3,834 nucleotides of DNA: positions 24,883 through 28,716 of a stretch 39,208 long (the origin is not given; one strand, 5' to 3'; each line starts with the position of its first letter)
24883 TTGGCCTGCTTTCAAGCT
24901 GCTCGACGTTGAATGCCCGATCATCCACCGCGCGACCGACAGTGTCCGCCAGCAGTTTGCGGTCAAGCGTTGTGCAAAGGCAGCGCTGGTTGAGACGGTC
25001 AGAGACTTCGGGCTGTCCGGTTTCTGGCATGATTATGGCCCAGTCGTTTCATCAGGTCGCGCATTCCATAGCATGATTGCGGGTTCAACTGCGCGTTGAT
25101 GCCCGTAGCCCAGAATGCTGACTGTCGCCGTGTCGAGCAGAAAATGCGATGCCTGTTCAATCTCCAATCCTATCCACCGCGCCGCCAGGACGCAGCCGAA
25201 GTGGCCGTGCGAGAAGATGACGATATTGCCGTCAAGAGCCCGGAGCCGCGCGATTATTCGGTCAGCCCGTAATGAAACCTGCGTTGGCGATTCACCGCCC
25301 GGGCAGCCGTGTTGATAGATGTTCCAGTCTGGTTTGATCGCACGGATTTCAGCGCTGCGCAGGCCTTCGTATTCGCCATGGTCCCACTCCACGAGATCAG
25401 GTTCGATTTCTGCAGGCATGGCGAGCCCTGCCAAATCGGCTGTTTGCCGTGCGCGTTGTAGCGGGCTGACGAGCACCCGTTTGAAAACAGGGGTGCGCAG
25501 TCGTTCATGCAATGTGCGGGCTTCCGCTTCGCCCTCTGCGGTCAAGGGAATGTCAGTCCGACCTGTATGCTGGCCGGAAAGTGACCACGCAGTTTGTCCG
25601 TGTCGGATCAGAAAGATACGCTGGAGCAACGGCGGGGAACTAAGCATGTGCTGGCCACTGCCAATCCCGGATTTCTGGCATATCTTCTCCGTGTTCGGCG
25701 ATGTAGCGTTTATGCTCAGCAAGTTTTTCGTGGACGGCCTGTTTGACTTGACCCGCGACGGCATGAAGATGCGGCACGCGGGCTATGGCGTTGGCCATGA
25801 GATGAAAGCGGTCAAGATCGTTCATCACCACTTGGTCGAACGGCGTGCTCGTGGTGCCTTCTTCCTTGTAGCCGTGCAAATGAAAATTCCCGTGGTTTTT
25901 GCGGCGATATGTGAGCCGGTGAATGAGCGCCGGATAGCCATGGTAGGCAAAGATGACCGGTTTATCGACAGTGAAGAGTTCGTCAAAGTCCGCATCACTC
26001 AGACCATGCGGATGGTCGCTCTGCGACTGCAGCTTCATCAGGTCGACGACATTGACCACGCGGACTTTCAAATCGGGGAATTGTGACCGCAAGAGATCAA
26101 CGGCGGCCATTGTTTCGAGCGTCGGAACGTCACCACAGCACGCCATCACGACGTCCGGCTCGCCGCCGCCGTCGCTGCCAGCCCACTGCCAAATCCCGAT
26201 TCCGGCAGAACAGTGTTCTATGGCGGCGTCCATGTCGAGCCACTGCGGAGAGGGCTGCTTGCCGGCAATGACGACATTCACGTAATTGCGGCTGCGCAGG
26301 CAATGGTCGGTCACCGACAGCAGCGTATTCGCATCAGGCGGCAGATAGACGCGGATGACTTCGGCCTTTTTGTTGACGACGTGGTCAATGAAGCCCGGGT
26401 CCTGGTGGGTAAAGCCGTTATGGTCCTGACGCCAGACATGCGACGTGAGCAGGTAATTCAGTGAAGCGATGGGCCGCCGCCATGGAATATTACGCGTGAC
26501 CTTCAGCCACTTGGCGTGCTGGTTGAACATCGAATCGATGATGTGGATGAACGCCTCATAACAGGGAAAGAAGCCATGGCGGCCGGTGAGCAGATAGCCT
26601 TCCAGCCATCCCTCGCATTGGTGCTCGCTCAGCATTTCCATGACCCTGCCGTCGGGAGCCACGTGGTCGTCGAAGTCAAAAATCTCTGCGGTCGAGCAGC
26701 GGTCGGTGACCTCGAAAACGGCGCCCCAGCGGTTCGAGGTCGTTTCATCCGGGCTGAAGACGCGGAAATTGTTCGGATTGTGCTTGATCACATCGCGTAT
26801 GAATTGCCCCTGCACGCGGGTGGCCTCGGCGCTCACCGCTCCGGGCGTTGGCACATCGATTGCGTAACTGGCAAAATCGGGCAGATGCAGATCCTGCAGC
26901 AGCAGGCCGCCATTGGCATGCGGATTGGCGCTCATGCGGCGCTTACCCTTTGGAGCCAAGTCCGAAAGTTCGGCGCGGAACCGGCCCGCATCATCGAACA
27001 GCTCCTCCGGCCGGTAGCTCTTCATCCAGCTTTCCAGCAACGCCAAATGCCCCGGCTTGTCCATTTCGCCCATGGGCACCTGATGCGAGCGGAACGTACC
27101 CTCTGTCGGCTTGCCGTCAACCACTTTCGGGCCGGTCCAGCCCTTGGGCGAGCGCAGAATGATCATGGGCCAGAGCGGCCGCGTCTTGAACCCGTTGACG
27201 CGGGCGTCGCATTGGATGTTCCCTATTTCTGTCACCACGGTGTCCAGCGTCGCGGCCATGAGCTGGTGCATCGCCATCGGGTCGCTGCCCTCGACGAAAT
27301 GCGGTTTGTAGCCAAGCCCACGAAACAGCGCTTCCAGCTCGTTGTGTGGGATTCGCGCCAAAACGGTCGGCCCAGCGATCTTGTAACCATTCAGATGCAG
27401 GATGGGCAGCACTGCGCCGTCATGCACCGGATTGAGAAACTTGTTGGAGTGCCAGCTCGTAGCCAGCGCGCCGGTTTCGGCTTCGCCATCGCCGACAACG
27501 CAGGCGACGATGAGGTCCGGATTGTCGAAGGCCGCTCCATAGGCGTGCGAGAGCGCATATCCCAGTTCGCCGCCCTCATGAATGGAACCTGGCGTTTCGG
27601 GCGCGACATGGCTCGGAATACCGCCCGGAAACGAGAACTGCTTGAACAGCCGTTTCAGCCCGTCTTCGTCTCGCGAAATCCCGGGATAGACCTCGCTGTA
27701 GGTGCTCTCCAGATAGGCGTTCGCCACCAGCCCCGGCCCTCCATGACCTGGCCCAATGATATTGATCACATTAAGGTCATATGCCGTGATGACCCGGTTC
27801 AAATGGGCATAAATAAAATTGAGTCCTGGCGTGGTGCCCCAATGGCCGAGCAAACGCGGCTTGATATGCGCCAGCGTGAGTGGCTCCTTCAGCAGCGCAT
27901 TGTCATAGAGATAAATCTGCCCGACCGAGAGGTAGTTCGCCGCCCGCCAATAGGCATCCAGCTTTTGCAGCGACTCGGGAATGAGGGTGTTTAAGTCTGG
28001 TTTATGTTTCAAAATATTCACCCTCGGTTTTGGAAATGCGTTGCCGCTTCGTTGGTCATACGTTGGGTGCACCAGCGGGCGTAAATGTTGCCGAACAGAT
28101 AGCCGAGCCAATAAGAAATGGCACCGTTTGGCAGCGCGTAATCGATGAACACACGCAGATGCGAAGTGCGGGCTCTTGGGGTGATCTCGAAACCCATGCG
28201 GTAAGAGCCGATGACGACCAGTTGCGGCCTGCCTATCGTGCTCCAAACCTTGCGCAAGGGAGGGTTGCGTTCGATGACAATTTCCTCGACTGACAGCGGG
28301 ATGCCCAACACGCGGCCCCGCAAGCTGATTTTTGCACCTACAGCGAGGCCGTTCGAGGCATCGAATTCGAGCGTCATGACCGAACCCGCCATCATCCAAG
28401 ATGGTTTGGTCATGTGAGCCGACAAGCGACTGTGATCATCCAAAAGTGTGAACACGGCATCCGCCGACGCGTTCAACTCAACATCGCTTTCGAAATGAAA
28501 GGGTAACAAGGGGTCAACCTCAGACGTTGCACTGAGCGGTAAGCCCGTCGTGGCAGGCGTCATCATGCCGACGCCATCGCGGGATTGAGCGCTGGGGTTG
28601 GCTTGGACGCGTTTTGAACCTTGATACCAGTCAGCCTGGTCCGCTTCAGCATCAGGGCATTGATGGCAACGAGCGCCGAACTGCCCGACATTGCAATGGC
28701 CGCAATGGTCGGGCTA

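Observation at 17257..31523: Two convergent, translationally coupled gene chains fuse copper-handling genes to a 6PGDH / phosphoketolase / acetate kinase module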

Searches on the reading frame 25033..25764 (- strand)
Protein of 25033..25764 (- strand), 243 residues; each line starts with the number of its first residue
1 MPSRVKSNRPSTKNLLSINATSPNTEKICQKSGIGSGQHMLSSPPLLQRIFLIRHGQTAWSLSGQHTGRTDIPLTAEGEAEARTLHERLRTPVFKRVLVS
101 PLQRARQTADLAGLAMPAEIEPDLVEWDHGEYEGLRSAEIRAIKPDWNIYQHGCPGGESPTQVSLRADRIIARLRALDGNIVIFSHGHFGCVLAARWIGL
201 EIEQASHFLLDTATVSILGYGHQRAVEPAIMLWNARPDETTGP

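Call 5: search_protein_families(library=pfam, proteins=[window:25033-25764:-], max_evalue=0.01)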
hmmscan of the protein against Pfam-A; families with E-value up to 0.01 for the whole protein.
window:25033-25764:- (243 aa): 1 family
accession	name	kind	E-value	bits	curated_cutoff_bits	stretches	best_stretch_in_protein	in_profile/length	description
PF00300.27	His_Phos_1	-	1.3e-46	159.2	21.7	1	50-225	1-186/194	Histidine phosphatase superfamily (branch 1)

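Call 35: search_protein_families(library=ncbifam, proteins=[window:25033-25647:-], max_evalue=0.001)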
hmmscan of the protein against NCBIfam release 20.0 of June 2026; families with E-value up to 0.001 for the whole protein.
window:25033-25647:- (204 aa): 17 families
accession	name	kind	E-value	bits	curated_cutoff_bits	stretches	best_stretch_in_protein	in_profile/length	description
NF009993.0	PRK13462.1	equivalog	1.2e-50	172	226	1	9-184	6-184/203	acid phosphatase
TIGR03162.1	ribazole_cobC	equivalog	2.3e-31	108.6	162.9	1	11-178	1-175/176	alpha-ribazole phosphatase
NF011580.0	PRK15004.1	equivalog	4.8e-24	85.5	250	1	10-181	2-183/203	adenosylcobalamin/alpha-ribazole phosphatase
NF005567.0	PRK07238.1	equivalog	8.2e-21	74.7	326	1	10-179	179-358/378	bifunctional RNase H/acid phosphatase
TIGR03848.1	MSMEG_4193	subfamily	9.7e-18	64.3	203.85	1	11-186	2-191/204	MSMEG_4193 family putative phosphomutase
NF045917.1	PhserinePhPspA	equivalog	3.8e-15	56.1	350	1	10-187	3-190/211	phosphoserine phosphatase PspA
NF002901.0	PRK03482.1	equivalog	1.2e-13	51.2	261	1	10-181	3-184/215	2,3-diphosphoglycerate-dependent phosphoglycerate mutase GpmB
NF002217.0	PRK01112.1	equivalog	1.2e-08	34.6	320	1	10-73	3-66/228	2,3-bisphosphoglycerate-dependent phosphoglycerate mutase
NF038349.1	dPGM_arch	equivalog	1.5e-08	34.7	225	1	11-177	1-167/194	2,3-diphosphoglycerate-dependent phosphoglycerate mutase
NF002339.0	PRK01295.1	equivalog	1.9e-08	34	316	1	11-105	5-106/206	2,3-bisphosphoglycerate-dependent phosphoglycerate mutase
NF009994.0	PRK13463.1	equivalog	3.1e-08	33.6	277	1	10-183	4-188/203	phosphoserine phosphatase 1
NF010713.0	PRK14115.1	equivalog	4.5e-08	32.7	305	1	9-77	2-72/248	2,3-diphosphoglycerate-dependent phosphoglycerate mutase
NF010718.0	PRK14120.1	equivalog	1.3e-07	31.1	366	1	10-74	6-72/249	phosphoglyceromutase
TIGR01258.1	pgm_1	subfamily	4.1e-07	29.6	81.7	1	10-72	2-66/245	2,3-bisphosphoglycerate-dependent phosphoglycerate mutase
TIGR00249.1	sixA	equivalog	2.1e-06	27.7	74.5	1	10-72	2-62/154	phosphohistidine phosphatase SixA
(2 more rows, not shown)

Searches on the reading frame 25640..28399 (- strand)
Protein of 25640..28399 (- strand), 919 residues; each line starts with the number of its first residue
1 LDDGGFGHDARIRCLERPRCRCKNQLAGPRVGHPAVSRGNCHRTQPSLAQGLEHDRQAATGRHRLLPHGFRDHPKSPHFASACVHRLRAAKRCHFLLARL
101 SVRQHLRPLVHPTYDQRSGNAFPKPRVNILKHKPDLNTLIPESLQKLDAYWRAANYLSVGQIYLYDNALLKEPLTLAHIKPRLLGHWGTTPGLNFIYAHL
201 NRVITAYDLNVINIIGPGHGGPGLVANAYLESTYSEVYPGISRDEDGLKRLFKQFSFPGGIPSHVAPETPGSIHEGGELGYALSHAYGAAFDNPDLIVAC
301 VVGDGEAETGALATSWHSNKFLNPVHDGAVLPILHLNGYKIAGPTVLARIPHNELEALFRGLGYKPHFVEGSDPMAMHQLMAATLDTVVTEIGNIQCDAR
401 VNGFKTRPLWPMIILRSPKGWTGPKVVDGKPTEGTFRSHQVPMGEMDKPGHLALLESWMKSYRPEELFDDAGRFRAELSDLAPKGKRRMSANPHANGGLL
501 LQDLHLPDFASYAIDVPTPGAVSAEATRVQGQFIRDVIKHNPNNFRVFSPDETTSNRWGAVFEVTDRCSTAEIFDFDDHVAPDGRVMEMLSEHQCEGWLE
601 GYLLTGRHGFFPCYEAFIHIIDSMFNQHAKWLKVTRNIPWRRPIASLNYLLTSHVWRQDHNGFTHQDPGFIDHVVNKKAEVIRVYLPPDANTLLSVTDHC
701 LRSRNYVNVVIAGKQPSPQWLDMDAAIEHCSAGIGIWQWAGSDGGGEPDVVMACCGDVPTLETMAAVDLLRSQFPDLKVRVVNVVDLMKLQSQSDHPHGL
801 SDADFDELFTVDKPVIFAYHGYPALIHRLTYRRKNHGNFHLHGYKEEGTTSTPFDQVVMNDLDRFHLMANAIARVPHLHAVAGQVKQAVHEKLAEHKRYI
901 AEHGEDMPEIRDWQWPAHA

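Call 5: search_protein_families(library=pfam, proteins=[window:25640-28399:-], max_evalue=0.01)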
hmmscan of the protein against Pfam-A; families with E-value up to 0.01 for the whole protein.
window:25640-28399:- (919 aa): 3 families
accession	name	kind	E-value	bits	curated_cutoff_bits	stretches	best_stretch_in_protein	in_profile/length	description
PF09364.15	XFP_N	-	5.5e-178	591.8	23.7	1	141-499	4-363/364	XFP N-terminal domain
PF09363.15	XFP_C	-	2.6e-96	321.3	23.4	1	714-915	1-202/202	XFP C-terminal domain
PF03894.20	XFP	-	1.2e-89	299.1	22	1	529-703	2-177/177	D-xylulose 5-phosphate/D-fructose 6-phosphate phosphoketolase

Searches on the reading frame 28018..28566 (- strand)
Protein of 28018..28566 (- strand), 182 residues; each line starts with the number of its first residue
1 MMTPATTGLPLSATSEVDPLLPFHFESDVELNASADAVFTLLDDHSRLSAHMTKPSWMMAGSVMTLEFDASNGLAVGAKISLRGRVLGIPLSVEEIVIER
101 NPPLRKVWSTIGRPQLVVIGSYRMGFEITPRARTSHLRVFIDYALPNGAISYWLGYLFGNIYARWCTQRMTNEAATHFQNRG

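Call 5: search_protein_families(library=pfam, proteins=[window:28018-28566:-], max_evalue=0.01)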
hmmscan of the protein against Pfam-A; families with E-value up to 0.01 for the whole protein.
window:28018-28566:- (182 aa): 1 family
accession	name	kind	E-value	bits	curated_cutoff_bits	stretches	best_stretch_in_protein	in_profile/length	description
PF10604.15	Polyketide_cyc2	-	9.9e-05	23.1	27.4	1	23-145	2-110/142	Polyketide cyclase / dehydrase and lipid transport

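Call 35: search_protein_families(library=ncbifam, proteins=[window:28018-28566:-], max_evalue=0.001)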
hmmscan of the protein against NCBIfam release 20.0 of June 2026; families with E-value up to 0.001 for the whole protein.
window:28018-28566:- (182 aa): 0 families
